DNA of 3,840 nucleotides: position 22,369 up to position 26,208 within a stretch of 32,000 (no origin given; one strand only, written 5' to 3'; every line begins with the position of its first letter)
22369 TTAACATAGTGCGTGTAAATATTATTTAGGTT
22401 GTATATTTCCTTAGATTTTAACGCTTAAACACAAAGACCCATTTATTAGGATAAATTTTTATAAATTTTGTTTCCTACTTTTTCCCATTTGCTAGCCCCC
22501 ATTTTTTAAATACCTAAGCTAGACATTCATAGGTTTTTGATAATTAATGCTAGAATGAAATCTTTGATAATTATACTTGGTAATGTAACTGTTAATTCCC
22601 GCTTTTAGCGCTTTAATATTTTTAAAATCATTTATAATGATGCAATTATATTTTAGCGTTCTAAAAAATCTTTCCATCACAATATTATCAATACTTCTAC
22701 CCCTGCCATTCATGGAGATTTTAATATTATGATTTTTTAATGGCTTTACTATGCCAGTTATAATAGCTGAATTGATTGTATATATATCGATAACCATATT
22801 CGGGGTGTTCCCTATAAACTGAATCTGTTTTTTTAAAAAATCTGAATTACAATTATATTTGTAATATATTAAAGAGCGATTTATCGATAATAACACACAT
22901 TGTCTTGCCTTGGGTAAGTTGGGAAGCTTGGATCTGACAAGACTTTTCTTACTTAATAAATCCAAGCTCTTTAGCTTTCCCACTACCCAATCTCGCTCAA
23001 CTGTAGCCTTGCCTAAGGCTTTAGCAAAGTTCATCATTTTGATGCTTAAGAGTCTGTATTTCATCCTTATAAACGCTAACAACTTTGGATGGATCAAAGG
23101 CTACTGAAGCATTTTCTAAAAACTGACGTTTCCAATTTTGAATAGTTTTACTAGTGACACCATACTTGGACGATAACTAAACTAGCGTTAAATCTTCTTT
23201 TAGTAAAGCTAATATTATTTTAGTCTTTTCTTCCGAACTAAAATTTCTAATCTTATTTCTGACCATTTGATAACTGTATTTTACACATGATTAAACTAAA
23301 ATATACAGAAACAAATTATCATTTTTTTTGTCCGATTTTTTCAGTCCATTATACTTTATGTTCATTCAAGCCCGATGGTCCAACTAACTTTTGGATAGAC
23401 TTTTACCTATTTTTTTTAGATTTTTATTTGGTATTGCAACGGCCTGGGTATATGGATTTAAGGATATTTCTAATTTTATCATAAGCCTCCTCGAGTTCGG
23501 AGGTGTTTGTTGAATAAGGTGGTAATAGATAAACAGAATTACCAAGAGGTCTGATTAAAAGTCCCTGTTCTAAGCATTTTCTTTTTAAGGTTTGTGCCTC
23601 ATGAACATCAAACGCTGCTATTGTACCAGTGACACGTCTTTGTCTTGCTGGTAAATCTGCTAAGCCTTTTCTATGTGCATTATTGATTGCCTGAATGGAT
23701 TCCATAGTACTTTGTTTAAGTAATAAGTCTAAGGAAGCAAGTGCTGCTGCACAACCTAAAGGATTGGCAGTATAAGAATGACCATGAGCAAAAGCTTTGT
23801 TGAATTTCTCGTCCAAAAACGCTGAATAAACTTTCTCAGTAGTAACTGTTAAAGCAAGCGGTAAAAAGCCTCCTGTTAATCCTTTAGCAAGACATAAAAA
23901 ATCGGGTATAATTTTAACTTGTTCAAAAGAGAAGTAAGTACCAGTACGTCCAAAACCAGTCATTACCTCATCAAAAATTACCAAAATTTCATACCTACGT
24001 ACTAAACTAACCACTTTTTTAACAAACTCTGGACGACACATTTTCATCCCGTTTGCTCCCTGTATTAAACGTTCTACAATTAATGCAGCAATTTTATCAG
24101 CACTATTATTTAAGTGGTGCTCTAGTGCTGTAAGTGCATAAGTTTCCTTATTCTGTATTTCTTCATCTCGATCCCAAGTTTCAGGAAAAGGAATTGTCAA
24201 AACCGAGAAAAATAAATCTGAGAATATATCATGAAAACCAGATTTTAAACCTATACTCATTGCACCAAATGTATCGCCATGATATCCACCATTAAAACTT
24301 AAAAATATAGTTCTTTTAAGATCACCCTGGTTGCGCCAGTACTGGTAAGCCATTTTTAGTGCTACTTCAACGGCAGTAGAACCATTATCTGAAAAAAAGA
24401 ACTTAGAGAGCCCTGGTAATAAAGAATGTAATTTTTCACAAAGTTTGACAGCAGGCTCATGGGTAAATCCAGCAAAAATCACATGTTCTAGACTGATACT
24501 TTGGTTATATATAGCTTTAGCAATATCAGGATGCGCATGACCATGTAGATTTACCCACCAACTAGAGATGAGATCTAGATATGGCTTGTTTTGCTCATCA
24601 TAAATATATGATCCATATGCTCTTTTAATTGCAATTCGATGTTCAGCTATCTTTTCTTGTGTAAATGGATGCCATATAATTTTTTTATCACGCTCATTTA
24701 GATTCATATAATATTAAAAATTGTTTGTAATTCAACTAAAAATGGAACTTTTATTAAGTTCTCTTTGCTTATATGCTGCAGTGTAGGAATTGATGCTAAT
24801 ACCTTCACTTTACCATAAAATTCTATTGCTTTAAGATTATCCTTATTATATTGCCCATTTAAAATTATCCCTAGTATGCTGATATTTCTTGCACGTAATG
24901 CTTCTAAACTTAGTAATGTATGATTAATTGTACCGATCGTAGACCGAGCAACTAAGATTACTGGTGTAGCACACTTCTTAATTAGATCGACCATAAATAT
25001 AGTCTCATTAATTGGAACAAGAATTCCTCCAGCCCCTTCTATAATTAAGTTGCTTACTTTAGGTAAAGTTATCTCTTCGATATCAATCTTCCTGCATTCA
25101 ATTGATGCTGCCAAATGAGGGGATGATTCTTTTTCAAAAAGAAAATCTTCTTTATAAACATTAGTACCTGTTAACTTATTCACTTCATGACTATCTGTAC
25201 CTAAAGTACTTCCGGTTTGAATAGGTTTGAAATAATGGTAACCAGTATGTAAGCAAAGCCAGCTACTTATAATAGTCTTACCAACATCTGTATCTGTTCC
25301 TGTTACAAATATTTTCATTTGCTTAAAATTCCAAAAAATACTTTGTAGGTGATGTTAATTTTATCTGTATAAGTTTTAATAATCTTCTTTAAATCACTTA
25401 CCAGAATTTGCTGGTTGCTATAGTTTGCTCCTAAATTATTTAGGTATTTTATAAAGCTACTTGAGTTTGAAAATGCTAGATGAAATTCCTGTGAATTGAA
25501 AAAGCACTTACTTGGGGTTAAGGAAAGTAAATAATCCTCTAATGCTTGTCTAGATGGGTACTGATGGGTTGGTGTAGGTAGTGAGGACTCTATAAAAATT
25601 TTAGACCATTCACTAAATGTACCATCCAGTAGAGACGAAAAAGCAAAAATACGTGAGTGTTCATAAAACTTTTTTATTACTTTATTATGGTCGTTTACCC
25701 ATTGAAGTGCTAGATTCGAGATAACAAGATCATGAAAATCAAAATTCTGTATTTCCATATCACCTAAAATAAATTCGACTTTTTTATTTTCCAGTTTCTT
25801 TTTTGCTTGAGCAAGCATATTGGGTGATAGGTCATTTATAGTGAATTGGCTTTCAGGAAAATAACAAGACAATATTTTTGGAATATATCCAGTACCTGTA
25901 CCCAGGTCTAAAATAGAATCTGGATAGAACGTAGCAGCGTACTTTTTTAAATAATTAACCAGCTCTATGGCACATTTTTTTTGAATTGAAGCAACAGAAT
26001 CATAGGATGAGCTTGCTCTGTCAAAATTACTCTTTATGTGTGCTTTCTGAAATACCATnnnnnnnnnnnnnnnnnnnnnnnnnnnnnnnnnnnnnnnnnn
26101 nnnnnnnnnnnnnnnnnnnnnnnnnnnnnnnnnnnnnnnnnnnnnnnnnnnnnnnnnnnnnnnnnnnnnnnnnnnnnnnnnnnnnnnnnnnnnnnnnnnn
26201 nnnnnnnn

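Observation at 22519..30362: Complete symbiont-type biotin operon (bioA-D-C-H-F opposite bioB) sitting as an island between dead and live IS elements, next to conjugation and partition genes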

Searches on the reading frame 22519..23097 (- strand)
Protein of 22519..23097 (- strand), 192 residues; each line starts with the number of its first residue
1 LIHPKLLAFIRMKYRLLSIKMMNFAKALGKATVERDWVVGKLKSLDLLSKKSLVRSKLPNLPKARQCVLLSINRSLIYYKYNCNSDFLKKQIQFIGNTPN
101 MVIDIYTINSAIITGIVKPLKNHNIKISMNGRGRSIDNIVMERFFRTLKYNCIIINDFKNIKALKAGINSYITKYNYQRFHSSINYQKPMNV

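Call 3: search_protein_families(library=ncbifam, proteins=[window:22519-23097:-])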
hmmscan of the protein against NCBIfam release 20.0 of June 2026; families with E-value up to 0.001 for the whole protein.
window:22519-23097:- (192 aa): 2 families
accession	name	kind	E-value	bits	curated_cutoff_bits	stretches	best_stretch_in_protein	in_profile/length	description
NF033516.0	transpos_IS3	equivalog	2.2e-22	79.8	160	1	119-191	295-367/369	IS3 family transposase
NF033577.2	transpos_IS481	equivalog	4e-08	33.1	224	1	120-191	211-282/284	IS481 family transposase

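Call 4: search_protein_families(library=pfam, proteins=[window:22519-23097:-])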
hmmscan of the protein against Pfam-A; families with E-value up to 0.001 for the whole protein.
window:22519-23097:- (192 aa): 2 families
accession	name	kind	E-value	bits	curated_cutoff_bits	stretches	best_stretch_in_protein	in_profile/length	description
PF13683.12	rve_3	-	3.5e-14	52.7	26.5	1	124-189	2-67/67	Integrase core domain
PF13333.12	rve_2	-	8.3e-08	32.7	22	1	142-190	1-49/56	Integrase core domain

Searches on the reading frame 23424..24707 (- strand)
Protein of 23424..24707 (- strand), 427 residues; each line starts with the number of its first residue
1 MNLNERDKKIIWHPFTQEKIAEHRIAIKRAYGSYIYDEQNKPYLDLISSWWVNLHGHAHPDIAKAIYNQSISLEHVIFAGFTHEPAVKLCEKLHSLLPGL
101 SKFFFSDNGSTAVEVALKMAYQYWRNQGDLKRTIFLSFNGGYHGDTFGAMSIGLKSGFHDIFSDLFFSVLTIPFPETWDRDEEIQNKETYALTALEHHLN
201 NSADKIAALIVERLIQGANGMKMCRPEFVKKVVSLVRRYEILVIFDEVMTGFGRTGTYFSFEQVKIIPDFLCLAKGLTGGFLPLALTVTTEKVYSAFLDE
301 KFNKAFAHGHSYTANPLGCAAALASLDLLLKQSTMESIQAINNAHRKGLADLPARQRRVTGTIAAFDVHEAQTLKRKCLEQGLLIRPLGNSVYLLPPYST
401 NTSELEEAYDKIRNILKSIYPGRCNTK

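Call 3: search_protein_families(library=ncbifam, proteins=[window:23424-24707:-])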
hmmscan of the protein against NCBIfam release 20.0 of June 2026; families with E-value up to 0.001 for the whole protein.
window:23424-24707:- (427 aa): 69 families (the best 25 are shown)
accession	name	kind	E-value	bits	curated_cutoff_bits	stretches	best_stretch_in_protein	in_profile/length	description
TIGR00508.1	bioA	equivalog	1.5e-159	531.1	405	1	11-416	1-418/419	adenosylmethionine--8-amino-7-oxononanoate transaminase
NF004624.0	PRK05964.1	equivalog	3.3e-151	503.6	494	1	3-418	6-424/427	adenosylmethionine--8-amino-7-oxononanoate transaminase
NF005443.0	PRK07030.1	equivalog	1.5e-119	399.5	729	1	3-405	7-433/451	adenosylmethionine--8-amino-7-oxononanoate transaminase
NF005940.0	PRK07986.1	equivalog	7e-99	331.2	625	1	7-416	9-421/429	adenosylmethionine--8-amino-7-oxononanoate transaminase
NF005683.0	PRK07481.1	subfamily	1.4e-73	248.4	575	1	4-417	7-448/453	hypothetical protein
NF052567.1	OmAmTferAptACaul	equivalog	4.4e-70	236.6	500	1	11-419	5-431/431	omega-aminotransferase AptA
NF005812.0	PRK07678.1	subfamily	1.5e-68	231.5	488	1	2-349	9-356/451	aminotransferase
NF005682.0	PRK07480.1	subfamily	1.9e-67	227.9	510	1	4-418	14-451/459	aminotransferase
TIGR00707.1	argD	subfamily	2.2e-67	227.6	410.05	1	21-416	7-380/381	acetylornithine/succinylornithine family transaminase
NF005102.0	PRK06541.1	equivalog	2.4e-67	227.4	574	1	3-352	12-365/460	aspartate aminotransferase family protein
NF005447.0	PRK07036.1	equivalog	4.2e-66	223.5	618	1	3-416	13-452/468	aminotransferase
NF004426.0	PRK05769.1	equivalog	4.7e-64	216.8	552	1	5-418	22-439/441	acetyl ornithine aminotransferase family protein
NF002874.0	PRK03244.1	equivalog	3.8e-63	213.6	457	1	18-418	20-394/399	acetylornithine transaminase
NF005685.0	PRK07483.1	equivalog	7.6e-63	212.9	485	1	25-357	14-349/444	aspartate aminotransferase family protein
NF041821.1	daptide_amino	equivalog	4.1e-62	210.1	450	1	19-416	9-404/405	daptide-type RiPP biosynthesis aminotransferase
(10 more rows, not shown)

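Call 4: search_protein_families(library=pfam, proteins=[window:23424-24707:-])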
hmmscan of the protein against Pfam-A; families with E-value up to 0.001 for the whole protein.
window:23424-24707:- (427 aa): 1 family
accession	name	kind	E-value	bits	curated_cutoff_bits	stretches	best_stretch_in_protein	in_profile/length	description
PF00202.27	Aminotran_3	-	8.1e-98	328.2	30.5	1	24-416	10-403/403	Aminotransferase class-III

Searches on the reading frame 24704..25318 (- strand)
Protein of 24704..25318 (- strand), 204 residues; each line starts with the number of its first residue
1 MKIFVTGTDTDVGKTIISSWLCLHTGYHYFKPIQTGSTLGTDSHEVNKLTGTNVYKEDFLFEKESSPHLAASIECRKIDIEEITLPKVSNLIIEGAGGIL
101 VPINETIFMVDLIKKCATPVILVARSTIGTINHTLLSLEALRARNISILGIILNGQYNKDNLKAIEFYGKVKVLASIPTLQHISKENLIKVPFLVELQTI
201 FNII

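Call 3: search_protein_families(library=ncbifam, proteins=[window:24704-25318:-])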
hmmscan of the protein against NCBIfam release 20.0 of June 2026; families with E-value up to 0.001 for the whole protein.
window:24704-25318:- (204 aa): 1 family
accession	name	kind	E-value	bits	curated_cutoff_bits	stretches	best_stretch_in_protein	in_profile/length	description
TIGR00347.1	bioD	equivalog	2.8e-35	121.9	83.3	1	4-154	1-166/166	dethiobiotin synthase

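Call 4: search_protein_families(library=pfam, proteins=[window:24704-25318:-])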
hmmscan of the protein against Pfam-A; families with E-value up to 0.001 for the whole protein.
window:24704-25318:- (204 aa): 1 family
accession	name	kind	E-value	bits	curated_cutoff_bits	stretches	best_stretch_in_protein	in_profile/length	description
PF13500.12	AAA_26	-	1.5e-53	182.1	27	1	2-186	2-197/198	AAA domain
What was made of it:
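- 24704..25318 (-): bioD, dethiobiotin synthase. TIGR00347 122 bits against cut-off 83; PF13500 covers the full length (calls 3, 4)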

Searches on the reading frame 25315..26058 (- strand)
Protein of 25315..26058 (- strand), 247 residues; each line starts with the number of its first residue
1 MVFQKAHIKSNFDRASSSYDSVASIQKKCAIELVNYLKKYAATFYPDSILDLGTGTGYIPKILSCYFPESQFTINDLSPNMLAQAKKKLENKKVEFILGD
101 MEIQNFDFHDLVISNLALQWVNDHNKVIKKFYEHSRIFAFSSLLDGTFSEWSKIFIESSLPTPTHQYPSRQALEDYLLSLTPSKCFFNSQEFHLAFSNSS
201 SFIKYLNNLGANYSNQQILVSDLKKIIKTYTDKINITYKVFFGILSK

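Call 3: search_protein_families(library=ncbifam, proteins=[window:25315-26058:-])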
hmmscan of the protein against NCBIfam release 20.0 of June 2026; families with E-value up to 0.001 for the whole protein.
window:25315-26058:- (247 aa): 18 families
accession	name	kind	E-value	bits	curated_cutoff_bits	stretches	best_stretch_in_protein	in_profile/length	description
TIGR02072.1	BioC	equivalog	5.6e-53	180.2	184.95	1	11-247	1-244/244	malonyl-ACP O-methyltransferase BioC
NF007610.0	PRK10258.1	equivalog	2.5e-20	72.9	342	1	4-246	5-249/251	malonyl-ACP O-methyltransferase BioC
NF002463.0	PRK01683.1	equivalog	2.3e-12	47.1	297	1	45-132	31-117/258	trans-aconitate 2-methyltransferase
NF010703.0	PRK14103.1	equivalog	4.7e-12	45.9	320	1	23-134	11-115/256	trans-aconitate 2-methyltransferase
TIGR01934.1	MenG_MenH_UbiE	subfamily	7.4e-08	32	158.35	1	37-113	31-107/223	ubiquinone/menaquinone biosynthesis methyltransferase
TIGR03534.1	RF_mod_PrmC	equivalog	9e-08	31.9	199.1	1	34-115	77-163/253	peptide chain release factor N(5)-glutamine methyltransferase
NF004452.0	PRK05785.1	equivalog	4.6e-07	29.5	207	1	7-136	17-138/228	hypothetical protein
NF001244.0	PRK00216.1-5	equivalog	9.2e-07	28.4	216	1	5-107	7-115/236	bifunctional demethylmenaquinone methyltransferase/2-methoxy-6-polyprenyl-1,4-benzoquinol methylase UbiE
TIGR03533.1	L3_gln_methyl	equivalog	1.5e-05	24.5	229.7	1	37-115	113-196/284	50S ribosomal protein L3 N(5)-glutamine methyltransferase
NF043040.1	corrin_prot_MT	hypoth_equivalog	1.5e-05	24.5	180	1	39-117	32-119/216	corrinoid protein-associated methyltransferase CpaM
NF008823.0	PRK11873.1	subfamily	2.9e-05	23.7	263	1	40-132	72-170/272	arsenite methyltransferase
TIGR00536.1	hemK_fam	subfamily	5.4e-05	22.4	115.5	1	47-95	116-164/286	HemK family protein methyltransferase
NF045882.1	PLipidMtase_Leg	equivalog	0.00013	21.9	390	1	7-110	5-106/207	phospholipid N-methyltransferase PmtA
TIGR04371.1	methyltran_NanM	subfamily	0.00029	20.4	44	1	34-82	138-186/273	putative sugar O-methyltransferase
NF001453.0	PRK00312.1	equivalog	0.00054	19.6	188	1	31-95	66-128/217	protein-L-isoaspartate(D-aspartate) O-methyltransferase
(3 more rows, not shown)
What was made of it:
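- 25315..26058 (-): bioC, malonyl-ACP O-methyltransferase. TIGR02072 180 bits against cut-off 185, profile positions 1-244 of 244 (call 3): just below the curated threshold, assigned with support from operon context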

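Call 4: search_protein_families(library=pfam, proteins=[window:25315-26058:-])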
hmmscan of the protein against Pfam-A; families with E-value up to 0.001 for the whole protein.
window:25315-26058:- (247 aa): 9 families
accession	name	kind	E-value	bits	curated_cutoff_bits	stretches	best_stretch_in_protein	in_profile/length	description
PF13649.12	Methyltransf_25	-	3.3e-13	50.6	27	1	49-134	1-92/97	Methyltransferase domain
PF08241.18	Methyltransf_11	-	5.2e-13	49.9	21.2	1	50-132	1-84/95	Methyltransferase domain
PF13847.12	Methyltransf_31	-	8e-09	35.8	27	1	48-132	6-98/145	Methyltransferase domain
PF08242.18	Methyltransf_12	-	9.7e-09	36.3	30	1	50-134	1-91/98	Methyltransferase domain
PF01209.24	Ubie_methyltran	-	1.4e-06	28.3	20.1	1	4-132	5-140/233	ubiE/COQ5 methyltransferase family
PF00891.24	Methyltransf_2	-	2.4e-06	27.5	22.3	1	25-123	43-143/210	O-methyltransferase domain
PF05175.20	MTS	-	5.2e-05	23.4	23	1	47-118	33-108/170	Methyltransferase small domain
PF13489.12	Methyltransf_23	-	9e-05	22.7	27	1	36-143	15-119/164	Methyltransferase domain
PF02527.21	GidB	-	0.00019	21.3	27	1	31-132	39-138/184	rRNA small subunit methyltransferase G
